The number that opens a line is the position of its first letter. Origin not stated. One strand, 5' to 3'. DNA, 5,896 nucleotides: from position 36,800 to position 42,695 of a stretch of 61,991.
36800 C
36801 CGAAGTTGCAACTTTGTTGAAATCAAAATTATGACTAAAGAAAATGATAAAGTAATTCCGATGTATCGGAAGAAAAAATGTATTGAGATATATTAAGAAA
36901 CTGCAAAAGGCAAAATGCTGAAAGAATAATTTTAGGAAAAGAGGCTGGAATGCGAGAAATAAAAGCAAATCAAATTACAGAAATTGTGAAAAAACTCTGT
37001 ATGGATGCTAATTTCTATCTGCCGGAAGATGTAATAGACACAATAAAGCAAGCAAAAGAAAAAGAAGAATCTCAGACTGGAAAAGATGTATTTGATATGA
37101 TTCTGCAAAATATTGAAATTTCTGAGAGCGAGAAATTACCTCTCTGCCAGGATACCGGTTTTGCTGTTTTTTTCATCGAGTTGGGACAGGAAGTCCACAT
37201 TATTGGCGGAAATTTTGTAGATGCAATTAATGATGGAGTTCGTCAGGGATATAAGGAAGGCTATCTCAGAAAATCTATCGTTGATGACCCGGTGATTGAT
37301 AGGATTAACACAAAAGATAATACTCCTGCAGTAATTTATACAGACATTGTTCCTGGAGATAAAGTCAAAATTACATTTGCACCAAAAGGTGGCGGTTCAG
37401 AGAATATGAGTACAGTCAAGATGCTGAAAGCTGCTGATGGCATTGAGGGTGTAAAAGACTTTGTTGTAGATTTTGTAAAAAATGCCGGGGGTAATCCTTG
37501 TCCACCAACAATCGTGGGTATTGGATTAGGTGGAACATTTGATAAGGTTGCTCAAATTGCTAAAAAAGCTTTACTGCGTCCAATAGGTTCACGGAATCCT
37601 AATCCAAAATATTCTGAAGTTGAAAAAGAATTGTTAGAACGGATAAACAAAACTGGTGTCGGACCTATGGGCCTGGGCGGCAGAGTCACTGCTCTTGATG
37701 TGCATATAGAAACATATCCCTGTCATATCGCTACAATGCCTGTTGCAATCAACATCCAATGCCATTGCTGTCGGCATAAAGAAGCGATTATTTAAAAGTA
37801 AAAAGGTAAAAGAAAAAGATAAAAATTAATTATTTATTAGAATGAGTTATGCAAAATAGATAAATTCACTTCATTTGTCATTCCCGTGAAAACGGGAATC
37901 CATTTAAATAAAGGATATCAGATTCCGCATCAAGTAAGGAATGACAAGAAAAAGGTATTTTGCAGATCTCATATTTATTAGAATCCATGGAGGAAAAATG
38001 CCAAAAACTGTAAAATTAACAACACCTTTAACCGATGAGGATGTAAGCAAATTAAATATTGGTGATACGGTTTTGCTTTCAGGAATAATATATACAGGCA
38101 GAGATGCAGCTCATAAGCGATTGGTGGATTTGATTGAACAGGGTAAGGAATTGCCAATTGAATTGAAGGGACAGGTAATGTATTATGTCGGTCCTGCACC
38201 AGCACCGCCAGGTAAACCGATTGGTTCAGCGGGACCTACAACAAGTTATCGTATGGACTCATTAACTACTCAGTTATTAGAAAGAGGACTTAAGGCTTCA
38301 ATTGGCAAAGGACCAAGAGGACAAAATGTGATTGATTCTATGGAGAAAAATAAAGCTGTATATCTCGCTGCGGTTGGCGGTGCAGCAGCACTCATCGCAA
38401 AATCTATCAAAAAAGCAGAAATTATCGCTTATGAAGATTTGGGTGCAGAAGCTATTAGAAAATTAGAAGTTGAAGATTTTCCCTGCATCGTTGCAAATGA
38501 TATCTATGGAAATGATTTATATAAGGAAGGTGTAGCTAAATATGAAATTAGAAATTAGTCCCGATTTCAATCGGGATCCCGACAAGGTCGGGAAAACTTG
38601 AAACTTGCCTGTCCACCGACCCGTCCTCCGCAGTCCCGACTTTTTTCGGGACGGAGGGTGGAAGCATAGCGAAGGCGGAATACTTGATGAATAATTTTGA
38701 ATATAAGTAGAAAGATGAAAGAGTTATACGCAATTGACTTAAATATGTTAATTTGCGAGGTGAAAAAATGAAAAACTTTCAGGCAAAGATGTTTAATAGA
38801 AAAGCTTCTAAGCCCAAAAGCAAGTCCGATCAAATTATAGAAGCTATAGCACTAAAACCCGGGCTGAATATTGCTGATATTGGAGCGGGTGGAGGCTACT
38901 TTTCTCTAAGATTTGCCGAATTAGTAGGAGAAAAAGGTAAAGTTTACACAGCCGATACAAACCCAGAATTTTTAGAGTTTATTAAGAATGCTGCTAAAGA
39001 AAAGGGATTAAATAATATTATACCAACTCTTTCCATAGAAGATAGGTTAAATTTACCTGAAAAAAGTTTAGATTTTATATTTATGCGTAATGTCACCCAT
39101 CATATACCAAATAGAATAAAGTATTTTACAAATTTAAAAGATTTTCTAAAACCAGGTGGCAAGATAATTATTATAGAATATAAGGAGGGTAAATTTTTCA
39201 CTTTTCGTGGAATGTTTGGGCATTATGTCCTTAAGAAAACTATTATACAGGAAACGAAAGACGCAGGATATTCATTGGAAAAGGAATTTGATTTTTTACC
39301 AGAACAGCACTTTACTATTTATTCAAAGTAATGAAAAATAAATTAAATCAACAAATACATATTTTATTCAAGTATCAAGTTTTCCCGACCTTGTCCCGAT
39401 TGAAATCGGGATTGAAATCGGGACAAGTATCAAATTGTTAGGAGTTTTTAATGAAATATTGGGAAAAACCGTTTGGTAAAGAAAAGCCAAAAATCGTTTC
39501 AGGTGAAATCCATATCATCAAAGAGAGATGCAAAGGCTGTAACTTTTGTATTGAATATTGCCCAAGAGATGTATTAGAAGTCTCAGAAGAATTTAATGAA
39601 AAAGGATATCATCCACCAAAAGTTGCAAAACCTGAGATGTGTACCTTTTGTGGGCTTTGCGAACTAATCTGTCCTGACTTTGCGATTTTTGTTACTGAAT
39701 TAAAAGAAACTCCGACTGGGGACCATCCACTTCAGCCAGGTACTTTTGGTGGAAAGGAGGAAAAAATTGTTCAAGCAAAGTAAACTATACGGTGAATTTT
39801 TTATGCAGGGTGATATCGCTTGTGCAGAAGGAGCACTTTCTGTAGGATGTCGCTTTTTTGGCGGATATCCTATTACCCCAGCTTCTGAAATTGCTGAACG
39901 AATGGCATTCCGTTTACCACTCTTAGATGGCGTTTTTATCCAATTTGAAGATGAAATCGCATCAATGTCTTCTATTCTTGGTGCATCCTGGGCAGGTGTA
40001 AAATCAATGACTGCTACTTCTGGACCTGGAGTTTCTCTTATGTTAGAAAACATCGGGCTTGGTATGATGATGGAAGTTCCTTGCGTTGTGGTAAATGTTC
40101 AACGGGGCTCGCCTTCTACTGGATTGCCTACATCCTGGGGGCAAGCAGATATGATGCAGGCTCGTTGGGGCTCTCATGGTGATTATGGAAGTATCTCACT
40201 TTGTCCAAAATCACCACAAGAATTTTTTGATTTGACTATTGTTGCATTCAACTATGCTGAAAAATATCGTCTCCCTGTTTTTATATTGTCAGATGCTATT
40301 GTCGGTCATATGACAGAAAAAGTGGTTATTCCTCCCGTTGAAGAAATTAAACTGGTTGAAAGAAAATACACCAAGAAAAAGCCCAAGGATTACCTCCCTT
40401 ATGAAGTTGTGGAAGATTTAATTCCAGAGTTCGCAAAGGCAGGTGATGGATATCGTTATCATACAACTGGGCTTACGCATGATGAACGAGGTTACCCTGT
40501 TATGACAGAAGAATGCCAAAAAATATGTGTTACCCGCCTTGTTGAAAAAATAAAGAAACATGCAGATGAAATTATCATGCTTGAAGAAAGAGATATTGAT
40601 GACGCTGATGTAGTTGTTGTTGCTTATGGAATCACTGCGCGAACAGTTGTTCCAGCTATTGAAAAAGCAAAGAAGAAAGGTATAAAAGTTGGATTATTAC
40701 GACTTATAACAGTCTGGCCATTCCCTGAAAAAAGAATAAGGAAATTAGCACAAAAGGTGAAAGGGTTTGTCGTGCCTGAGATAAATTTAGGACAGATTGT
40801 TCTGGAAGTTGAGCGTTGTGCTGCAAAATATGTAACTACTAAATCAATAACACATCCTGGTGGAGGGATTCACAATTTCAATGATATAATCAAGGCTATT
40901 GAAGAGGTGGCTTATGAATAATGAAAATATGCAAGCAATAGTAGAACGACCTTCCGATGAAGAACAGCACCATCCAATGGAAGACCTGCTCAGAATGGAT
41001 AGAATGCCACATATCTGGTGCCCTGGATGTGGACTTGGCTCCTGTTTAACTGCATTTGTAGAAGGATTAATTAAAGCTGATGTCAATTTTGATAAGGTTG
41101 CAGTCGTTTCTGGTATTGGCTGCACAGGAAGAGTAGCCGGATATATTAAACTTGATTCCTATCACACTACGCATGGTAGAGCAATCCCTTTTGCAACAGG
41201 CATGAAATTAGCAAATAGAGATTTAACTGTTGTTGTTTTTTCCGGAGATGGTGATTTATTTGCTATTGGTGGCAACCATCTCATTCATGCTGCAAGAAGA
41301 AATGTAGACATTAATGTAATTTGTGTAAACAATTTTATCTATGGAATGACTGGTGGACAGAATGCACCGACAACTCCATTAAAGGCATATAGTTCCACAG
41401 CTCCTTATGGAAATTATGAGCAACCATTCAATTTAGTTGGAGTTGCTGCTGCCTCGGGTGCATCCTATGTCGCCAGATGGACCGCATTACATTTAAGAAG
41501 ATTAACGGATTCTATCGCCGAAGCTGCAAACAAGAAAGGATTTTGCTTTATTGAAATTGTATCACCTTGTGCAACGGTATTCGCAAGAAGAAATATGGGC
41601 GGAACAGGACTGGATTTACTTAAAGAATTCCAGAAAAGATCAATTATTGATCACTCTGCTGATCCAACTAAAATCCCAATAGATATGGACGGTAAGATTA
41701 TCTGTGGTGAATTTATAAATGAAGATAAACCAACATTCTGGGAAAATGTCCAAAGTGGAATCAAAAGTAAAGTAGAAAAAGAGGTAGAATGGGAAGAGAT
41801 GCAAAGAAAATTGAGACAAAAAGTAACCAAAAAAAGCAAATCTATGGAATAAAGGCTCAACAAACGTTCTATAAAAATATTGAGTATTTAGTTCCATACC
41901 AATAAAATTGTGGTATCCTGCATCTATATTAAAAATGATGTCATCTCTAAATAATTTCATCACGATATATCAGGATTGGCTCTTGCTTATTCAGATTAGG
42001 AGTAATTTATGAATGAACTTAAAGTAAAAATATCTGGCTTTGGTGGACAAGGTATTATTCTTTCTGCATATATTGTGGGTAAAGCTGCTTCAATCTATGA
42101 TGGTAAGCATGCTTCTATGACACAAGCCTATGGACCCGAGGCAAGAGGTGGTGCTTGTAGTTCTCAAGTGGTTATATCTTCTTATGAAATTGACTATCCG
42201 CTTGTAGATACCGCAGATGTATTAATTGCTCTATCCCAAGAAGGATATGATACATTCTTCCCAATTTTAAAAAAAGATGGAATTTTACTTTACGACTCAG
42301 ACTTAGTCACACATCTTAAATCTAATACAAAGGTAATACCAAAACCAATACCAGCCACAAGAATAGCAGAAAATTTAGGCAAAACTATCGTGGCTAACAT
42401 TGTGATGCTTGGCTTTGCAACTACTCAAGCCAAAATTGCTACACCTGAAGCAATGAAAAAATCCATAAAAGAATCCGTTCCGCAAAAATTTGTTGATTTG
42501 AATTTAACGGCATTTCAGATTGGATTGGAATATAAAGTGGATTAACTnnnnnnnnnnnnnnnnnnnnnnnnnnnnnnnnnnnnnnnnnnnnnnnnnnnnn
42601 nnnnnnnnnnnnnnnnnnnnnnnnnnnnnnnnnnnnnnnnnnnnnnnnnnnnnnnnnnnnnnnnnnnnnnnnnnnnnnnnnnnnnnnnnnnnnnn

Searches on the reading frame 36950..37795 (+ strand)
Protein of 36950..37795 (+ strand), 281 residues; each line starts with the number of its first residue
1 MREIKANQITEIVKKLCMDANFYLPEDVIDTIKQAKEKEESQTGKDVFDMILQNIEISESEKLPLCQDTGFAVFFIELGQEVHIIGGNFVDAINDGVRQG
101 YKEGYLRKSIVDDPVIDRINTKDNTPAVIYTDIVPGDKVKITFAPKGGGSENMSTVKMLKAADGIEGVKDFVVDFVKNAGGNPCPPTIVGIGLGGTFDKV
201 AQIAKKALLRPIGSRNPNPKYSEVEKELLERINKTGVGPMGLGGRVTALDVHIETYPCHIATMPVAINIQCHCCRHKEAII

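Call 54: search_protein_families(library=ncbifam, proteins=[window:36950-37795:+], max_evalue=1e-20)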
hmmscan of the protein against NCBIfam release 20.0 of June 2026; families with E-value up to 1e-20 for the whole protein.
window:36950-37795:+ (281 aa): 6 families
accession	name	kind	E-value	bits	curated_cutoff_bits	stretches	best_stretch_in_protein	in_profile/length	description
NF004885.0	PRK06246.1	equivalog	1.1e-129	431.6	276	1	1-281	1-279/279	fumarate hydratase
TIGR00722.1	ttdA_fumA_fumB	subfamily_domain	3.8e-104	347.7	100.65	1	9-280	1-272/273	hydrolyase, tartrate alpha subunit/fumarate domain protein, Fe-S type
NF006084.0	PRK08230.1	equivalog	1.3e-55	188.6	365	1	4-276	9-282/303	L(+)-tartrate dehydratase subunit alpha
NF011921.0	PRK15392.1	equivalog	6.3e-26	91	1060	1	5-279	42-325/550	class I fumarate hydratase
NF011920.0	PRK15391.1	subfamily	6.5e-25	87.4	1094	1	6-279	44-326/548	class I fumarate hydratase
NF011919.0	PRK15390.1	equivalog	5.4e-23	81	1105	1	6-279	44-326/548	class I fumarate hydratase FumA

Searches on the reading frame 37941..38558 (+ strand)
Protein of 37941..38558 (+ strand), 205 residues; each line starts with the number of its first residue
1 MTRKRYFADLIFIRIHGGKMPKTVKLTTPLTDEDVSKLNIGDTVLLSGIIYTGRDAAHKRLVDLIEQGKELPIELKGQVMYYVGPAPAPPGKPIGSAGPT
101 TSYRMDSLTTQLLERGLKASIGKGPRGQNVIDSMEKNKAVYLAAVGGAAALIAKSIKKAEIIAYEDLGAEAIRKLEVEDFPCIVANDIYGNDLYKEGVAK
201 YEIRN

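Call 54: search_protein_families(library=ncbifam, proteins=[window:37941-38558:+], max_evalue=1e-20)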
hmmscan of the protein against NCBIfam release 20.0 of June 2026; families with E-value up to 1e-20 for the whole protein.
window:37941-38558:+ (205 aa): 8 families
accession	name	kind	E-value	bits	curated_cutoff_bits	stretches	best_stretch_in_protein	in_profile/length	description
NF005310.0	PRK06842.1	equivalog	2.1e-85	285.2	238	1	23-201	2-180/185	Fe-S-containing hydro-lyase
TIGR00723.1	ttdB_fumA_fumB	subfamily_domain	1.1e-54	185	145.15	1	33-196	1-169/169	FumA C-terminus/TtdB family hydratase beta subunit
NF004708.0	PRK06043.1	equivalog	6.1e-48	162.9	269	1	24-196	3-178/192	fumarate hydratase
NF006253.0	PRK08395.1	equivalog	2.8e-43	147.5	244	1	23-195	2-164/166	fumarate hydratase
NF011920.0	PRK15391.1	subfamily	3.3e-39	134.6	1094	1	34-200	373-541/548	class I fumarate hydratase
NF011919.0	PRK15390.1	equivalog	6.3e-37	127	1105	1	26-196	363-537/548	class I fumarate hydratase FumA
NF006082.0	PRK08228.1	equivalog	2.7e-31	108.7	264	1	25-203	5-188/205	L(+)-tartrate dehydratase subunit beta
NF011921.0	PRK15392.1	equivalog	1.9e-30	105.9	1060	1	25-195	361-535/550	class I fumarate hydratase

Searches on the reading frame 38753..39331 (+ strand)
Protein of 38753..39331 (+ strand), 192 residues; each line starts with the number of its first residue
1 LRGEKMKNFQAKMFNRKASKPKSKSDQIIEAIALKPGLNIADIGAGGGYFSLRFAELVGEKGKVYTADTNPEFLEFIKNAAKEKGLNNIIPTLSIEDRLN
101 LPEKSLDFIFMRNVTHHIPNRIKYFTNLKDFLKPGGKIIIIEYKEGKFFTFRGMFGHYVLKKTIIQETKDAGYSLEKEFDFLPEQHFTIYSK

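Call 54: search_protein_families(library=ncbifam, proteins=[window:38753-39331:+], max_evalue=1e-20)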
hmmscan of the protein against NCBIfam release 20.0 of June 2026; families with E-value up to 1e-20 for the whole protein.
window:38753-39331:+ (192 aa): 0 families

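Call 75: search_protein_families(library=pfam, proteins=[window:38753-39331:+], max_evalue=0.001)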
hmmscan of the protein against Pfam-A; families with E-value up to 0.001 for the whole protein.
window:38753-39331:+ (192 aa): 17 families
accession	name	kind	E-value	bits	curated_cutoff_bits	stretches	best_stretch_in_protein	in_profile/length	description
PF13847.12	Methyltransf_31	-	5e-18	65.6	27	1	35-144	2-113/145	Methyltransferase domain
PF08241.18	Methyltransf_11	-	3.7e-15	56.8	21.2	1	42-140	2-95/95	Methyltransferase domain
PF13649.12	Methyltransf_25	-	3.1e-14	53.9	27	1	40-136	1-97/97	Methyltransferase domain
PF01209.24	Ubie_methyltran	-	2.4e-13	50.4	20.1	1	26-159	37-170/233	ubiE/COQ5 methyltransferase family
PF08242.18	Methyltransf_12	-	1.2e-12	48.8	30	1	42-138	2-98/98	Methyltransferase domain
PF13489.12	Methyltransf_23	-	1.2e-10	41.8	27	1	28-144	12-120/164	Methyltransferase domain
PF01135.25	PCMT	-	3.2e-08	34.1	20.3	1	18-140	56-171/210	Protein-L-isoaspartate(D-aspartate) O-methyltransferase (PCMT)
PF01269.23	Fibrillarin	-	3.8e-06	26.6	27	1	14-140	49-174/227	Fibrillarin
PF08003.17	Methyltransf_9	-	4.5e-06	26.3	23.8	1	25-140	104-217/315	Protein of unknown function (DUF1698)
PF02475.24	TRM5-TYW2_MTfase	-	6.9e-06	26.6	28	1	35-136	35-131/164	TRM5/TYW2 methyltransferase domain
PF05175.20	MTS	-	8.8e-06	25.9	23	1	28-147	23-145/170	Methyltransferase small domain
PF02353.26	CMAS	-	0.00018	21.4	27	1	22-140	48-164/273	Mycolic acid cyclopropane synthetase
PF01596.23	Methyltransf_3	-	0.00018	21.3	22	1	34-139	42-151/204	O-methyltransferase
PF03848.20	TehB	-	0.00029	20.7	20.4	1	13-142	8-134/193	Tellurite resistance protein TehB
PF13578.12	Methyltransf_24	-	0.00031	22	26.3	1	43-140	3-102/105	Methyltransferase domain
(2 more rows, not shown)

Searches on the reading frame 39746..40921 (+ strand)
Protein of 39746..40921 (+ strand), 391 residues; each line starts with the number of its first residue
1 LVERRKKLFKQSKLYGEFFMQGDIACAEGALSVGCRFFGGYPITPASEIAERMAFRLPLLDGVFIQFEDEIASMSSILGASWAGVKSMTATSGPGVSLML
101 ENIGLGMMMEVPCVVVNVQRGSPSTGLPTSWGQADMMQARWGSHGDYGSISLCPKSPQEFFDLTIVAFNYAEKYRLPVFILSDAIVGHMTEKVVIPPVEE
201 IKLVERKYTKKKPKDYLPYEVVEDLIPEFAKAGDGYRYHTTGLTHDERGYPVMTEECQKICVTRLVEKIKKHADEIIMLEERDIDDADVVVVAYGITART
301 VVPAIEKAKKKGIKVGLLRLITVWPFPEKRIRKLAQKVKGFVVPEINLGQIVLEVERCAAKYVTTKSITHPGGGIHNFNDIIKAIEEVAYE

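Call 54: search_protein_families(library=ncbifam, proteins=[window:39746-40921:+], max_evalue=1e-20)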
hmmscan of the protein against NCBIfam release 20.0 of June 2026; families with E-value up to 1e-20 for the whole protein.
window:39746-40921:+ (391 aa): 10 families
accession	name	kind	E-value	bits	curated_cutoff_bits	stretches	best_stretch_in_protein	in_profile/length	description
NF006412.0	PRK08659.1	equivalog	6.9e-168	558.7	411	1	17-388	5-376/378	2-oxoacid:acceptor oxidoreductase subunit alpha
NF007206.0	PRK09627.1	equivalog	1.5e-119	399.3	579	1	19-387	5-374/375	2-oxoglutarate synthase subunit alpha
TIGR03710.1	OAFO_sf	subfamily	4.7e-106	355.6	482.75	1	8-384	184-560/561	2-oxoacid:acceptor oxidoreductase subunit alpha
NF005507.0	PRK07119.1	subfamily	3e-88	296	399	2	18-210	5-197/352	3-methyl-2-oxobutanoate dehydrogenase subunit VorB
NF041170.1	Oxoac_fdxalpha_Archa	equivalog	1.4e-68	231.8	800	1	17-388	235-622/636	2-oxoacid:ferredoxin oxidoreductase subunit alpha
NF040682.1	PorA_Arch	equivalog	4.1e-34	118.1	550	1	20-347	6-321/387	pyruvate synthase subunit PorA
NF007201.0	PRK09622.1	equivalog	5.8e-32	111.1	590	1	35-341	28-322/405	2-oxoacid:ferredoxin oxidoreductase subunit alpha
NF006233.0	PRK08367.1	equivalog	2.2e-30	105.8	625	1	25-347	12-322/394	pyruvate ferredoxin oxidoreductase subunit alpha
NF006232.0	PRK08366.1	equivalog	1.1e-26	93.4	646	1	21-348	11-325/394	2-ketoisovalerate ferredoxin oxidoreductase subunit alpha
NF045764.1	PhenlGlyoxDHPadG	equivalog_domain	1.1e-22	80.2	700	0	21-183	6-166/398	NADH-dependent phenylglyoxylate dehydrogenase subunit alpha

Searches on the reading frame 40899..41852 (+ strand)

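Call 54: search_protein_families(library=ncbifam, proteins=[window:40899-41852:+], max_evalue=1e-20)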
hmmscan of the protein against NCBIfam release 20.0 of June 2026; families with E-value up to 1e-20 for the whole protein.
window:40899-41852:+ (317 aa): 5 families
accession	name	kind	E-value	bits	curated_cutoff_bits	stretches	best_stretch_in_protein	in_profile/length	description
NF007207.0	PRK09628.1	equivalog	1.8e-71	241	364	1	28-252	6-230/277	2-oxoglutarate ferredoxin oxidoreductase subunit beta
NF008820.0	PRK11866.1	equivalog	8.1e-70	235.4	402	1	32-296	10-273/287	2-oxoacid ferredoxin oxidoreductase subunit beta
TIGR02177.1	PorB_KorB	subfamily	1.1e-61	208.9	261.9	1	39-227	2-190/286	2-oxoacid:acceptor oxidoreductase, beta subunit, pyruvate/2-ketoisovalerate family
NF008821.0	PRK11869.1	equivalog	4.6e-58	196.4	438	1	31-233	7-208/286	2-oxoacid ferredoxin oxidoreductase subunit beta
NF041171.1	Oxoac_fdxbeta_Archa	equivalog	2.2e-57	194.6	423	1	40-226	5-191/296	2-oxoacid:ferredoxin oxidoreductase subunit beta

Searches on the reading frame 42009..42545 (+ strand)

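Call 54: search_protein_families(library=ncbifam, proteins=[window:42009-42545:+], max_evalue=1e-20)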
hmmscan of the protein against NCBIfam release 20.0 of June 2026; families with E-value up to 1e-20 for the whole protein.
window:42009-42545:+ (178 aa): 5 families
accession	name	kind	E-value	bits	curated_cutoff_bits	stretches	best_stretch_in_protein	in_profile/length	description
NF006323.0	PRK08537.1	equivalog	1.9e-56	190.3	235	1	5-175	4-177/181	2-oxoacid:ferredoxin oxidoreductase subunit gamma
NF006211.0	PRK08338.1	equivalog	7.4e-34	116.7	239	1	5-175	2-167/170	2-oxoacid:ferredoxin oxidoreductase subunit gamma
NF006275.0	PRK08441.1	equivalog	4.1e-23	81.9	216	1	4-176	3-178/185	2-oxoglutarate-acceptor oxidoreductase subunit OorC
NF005325.0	PRK06853.1-5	equivalog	5.5e-23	81.7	230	0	3-175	3-190/192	indolepyruvate oxidoreductase subunit beta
NF005323.0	PRK06853.1-3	equivalog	2.6e-21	76.5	238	0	98-174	119-193/197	indolepyruvate oxidoreductase subunit beta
